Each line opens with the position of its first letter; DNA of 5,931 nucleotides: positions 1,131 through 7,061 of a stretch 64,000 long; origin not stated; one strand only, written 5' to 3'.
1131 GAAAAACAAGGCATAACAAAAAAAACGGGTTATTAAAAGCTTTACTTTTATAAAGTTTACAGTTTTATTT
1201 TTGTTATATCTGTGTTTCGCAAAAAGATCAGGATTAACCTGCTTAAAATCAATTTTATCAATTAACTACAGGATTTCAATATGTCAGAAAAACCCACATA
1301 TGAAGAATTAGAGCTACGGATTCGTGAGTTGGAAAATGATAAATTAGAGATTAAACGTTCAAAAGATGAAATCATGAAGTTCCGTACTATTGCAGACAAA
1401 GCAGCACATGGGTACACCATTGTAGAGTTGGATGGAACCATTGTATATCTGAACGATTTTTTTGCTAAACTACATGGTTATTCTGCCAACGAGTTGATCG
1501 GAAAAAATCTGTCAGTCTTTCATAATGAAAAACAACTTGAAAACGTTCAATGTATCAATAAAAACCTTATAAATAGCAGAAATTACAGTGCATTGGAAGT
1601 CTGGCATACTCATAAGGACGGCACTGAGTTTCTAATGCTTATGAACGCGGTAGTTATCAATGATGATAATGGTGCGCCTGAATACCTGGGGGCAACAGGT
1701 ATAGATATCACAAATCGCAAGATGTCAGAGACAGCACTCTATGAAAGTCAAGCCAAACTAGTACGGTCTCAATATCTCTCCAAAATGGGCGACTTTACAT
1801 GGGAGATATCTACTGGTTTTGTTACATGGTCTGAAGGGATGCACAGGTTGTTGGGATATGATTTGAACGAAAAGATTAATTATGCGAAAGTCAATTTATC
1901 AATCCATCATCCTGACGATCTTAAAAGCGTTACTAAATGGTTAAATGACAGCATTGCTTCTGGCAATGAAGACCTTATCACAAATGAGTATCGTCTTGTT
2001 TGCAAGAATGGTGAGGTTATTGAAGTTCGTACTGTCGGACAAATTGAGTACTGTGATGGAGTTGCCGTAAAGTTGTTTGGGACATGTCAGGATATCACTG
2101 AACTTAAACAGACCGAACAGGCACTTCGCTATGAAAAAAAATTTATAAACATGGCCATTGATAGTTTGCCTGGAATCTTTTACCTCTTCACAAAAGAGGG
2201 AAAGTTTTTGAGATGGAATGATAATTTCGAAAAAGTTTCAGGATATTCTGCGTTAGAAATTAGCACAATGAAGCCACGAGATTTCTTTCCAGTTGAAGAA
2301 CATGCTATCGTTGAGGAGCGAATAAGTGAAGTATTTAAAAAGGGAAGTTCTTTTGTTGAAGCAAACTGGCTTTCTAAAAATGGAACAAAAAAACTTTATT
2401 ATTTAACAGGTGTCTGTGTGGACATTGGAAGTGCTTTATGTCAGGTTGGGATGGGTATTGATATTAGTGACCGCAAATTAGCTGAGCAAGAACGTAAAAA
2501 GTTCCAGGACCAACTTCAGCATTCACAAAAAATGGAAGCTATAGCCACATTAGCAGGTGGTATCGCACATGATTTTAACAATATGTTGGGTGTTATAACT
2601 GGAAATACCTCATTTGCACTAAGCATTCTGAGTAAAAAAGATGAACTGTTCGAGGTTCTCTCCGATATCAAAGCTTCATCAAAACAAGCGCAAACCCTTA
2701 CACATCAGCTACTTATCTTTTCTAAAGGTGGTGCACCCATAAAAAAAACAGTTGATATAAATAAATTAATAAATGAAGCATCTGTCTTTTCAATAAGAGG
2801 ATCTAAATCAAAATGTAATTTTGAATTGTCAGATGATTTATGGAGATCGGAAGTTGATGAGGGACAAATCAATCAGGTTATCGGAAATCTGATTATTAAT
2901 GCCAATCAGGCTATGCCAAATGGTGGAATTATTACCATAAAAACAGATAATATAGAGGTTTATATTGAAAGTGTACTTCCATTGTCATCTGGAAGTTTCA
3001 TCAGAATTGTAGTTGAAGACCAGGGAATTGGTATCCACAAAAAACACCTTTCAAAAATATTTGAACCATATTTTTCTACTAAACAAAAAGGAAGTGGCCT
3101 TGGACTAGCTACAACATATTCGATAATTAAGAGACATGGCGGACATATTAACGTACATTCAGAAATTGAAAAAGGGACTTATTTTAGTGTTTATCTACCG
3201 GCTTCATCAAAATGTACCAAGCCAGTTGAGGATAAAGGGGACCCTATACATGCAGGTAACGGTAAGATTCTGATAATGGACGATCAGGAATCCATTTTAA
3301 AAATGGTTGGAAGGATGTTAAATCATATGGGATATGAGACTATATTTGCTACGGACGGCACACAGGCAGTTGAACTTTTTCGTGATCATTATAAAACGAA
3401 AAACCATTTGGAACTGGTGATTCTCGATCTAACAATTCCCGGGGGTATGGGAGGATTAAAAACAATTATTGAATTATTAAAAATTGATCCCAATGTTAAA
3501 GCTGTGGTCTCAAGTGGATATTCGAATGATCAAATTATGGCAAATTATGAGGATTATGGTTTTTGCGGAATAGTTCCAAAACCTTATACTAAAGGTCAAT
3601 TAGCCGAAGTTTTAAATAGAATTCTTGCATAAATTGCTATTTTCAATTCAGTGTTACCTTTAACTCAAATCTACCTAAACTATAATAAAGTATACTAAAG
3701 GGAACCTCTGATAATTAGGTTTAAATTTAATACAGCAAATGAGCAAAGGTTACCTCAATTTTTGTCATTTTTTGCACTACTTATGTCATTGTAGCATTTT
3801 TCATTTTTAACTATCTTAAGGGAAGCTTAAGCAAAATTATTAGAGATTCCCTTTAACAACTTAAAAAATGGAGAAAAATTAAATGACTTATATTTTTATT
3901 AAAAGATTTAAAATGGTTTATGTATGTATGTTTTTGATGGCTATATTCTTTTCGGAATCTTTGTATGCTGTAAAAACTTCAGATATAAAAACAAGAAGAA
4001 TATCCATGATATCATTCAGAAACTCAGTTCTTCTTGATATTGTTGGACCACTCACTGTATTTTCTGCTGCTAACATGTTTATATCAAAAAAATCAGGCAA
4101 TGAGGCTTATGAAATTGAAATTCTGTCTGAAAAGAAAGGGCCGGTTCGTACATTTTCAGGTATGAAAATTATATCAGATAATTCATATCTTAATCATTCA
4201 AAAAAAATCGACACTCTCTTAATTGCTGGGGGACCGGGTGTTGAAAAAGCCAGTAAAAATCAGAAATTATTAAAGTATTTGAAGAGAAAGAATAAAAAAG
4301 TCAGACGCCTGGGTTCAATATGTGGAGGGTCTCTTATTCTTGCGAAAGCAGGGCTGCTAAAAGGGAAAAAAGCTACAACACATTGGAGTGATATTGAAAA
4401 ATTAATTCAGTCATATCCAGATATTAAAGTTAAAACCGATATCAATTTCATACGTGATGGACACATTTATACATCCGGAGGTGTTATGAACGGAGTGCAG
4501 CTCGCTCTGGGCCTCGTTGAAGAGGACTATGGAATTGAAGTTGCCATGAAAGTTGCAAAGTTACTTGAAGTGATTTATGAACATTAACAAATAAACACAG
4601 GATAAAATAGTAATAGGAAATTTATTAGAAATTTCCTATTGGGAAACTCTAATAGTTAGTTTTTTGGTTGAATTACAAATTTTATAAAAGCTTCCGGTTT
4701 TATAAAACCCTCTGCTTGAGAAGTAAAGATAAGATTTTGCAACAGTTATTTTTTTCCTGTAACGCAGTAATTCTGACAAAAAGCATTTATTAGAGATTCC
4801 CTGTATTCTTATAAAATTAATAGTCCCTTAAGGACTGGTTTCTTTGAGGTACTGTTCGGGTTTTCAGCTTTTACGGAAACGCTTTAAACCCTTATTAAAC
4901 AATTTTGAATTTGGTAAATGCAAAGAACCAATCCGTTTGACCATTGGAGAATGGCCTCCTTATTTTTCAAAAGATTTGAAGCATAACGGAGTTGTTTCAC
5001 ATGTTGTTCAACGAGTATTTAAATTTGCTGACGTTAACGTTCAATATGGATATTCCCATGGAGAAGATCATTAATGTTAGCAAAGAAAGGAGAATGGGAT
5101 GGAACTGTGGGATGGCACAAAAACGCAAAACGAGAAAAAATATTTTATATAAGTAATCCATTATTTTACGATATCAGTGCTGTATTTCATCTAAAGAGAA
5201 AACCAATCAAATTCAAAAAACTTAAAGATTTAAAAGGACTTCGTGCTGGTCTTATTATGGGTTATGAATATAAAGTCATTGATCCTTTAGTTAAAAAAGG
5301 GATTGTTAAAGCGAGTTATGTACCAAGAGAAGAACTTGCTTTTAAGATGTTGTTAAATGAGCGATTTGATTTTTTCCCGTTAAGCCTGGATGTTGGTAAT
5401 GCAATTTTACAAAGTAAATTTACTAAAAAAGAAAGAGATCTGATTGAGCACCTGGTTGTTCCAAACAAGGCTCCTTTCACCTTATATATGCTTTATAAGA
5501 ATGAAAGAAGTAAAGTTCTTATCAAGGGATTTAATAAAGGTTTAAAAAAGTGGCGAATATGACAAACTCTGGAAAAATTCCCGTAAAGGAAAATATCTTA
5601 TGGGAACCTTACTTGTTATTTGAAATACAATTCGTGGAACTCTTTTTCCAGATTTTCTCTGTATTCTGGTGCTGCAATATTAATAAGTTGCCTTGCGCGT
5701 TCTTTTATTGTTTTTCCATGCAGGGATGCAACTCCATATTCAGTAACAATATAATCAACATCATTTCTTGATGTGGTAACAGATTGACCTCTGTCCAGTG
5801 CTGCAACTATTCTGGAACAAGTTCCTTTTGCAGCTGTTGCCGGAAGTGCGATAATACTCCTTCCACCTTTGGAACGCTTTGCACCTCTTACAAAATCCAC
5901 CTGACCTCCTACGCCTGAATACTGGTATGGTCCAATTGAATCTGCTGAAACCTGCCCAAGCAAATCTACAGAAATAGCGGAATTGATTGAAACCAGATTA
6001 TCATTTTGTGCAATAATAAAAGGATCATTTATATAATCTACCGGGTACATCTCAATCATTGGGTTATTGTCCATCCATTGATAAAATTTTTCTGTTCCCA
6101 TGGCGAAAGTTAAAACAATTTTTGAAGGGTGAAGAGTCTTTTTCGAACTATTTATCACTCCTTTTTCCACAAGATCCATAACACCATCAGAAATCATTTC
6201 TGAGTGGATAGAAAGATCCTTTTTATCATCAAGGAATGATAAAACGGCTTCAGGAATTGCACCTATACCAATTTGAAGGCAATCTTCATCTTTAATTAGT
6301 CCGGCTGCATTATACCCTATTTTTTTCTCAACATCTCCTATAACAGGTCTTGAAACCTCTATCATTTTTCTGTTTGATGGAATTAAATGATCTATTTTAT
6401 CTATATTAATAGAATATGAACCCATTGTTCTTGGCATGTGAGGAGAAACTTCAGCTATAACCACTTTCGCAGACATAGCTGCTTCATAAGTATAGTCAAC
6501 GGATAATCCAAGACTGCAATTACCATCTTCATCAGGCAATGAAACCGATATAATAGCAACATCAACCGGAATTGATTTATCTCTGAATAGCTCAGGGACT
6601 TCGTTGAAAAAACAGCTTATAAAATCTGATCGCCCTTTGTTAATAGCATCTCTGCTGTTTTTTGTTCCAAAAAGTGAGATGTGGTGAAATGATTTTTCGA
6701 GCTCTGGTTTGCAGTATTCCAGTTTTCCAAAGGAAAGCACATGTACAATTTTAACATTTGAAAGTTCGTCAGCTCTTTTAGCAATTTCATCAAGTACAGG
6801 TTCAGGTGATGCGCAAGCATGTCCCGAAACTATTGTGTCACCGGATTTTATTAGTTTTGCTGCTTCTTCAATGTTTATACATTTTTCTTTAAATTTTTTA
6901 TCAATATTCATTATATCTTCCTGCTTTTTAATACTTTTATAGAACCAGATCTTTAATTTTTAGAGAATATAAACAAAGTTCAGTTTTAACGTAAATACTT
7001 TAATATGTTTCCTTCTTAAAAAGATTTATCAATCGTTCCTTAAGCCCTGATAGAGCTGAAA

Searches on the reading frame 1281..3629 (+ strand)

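Call 82: search_protein_families(library=pfam, proteins=[window:1281-3629:+], max_evalue=0.00001)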
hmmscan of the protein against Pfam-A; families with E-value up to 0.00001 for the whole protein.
window:1281-3629:+ (783 aa): 7 families
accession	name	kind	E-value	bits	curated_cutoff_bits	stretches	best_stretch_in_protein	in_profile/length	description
PF08447.18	PAS_3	-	3.3e-25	88.6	25.6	1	181-267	2-87/89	PAS fold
PF13426.13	PAS_9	-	1.2e-23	83.8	27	1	43-144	2-102/103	PAS domain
PF00989.32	PAS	-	9.5e-22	77.6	22.6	1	34-143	3-113/113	PAS fold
PF02518.31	HATPase_c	-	1.2e-21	77.7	26.4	1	526-641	2-109/111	Histidine kinase-, DNA gyrase B-, and HSP90-like ATPase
PF00072.30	Response_reg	-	2.5e-15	57.1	30.2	1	663-778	1-110/111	Response regulator receiver domain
PF08448.16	PAS_4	-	6.8e-14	52.5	23.1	1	46-147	9-109/110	PAS fold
PF13188.13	PAS_8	-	2.1e-10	40.5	21.8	0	33-85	2-55/65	PAS domain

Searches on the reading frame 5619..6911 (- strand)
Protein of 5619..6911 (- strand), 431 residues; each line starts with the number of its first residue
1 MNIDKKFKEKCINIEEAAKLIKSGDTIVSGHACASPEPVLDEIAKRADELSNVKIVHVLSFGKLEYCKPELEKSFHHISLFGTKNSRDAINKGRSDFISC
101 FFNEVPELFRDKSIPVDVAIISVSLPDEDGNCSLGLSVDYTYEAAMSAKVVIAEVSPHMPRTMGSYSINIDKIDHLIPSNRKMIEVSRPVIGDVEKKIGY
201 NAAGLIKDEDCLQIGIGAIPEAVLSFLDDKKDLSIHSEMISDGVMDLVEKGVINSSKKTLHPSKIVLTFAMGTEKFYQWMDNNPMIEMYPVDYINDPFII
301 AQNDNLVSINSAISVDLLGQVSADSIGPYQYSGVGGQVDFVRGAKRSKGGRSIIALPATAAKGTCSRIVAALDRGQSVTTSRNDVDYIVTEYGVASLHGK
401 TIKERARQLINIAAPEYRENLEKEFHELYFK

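Call 82: search_protein_families(library=pfam, proteins=[window:5619-6911:-], max_evalue=0.00001)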
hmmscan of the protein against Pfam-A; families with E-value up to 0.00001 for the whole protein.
window:5619-6911:- (431 aa): 2 families
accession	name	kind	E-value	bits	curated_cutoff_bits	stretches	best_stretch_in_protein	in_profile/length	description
PF13336.12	AcetylCoA_hyd_C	-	1.4e-67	226.9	23.7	1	272-424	1-153/154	Acetyl-CoA hydrolase/transferase C-terminal domain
PF02550.21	AcetylCoA_hydro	-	2.4e-22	80.3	24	1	5-185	3-195/198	Acetyl-CoA hydrolase/transferase N-terminal domain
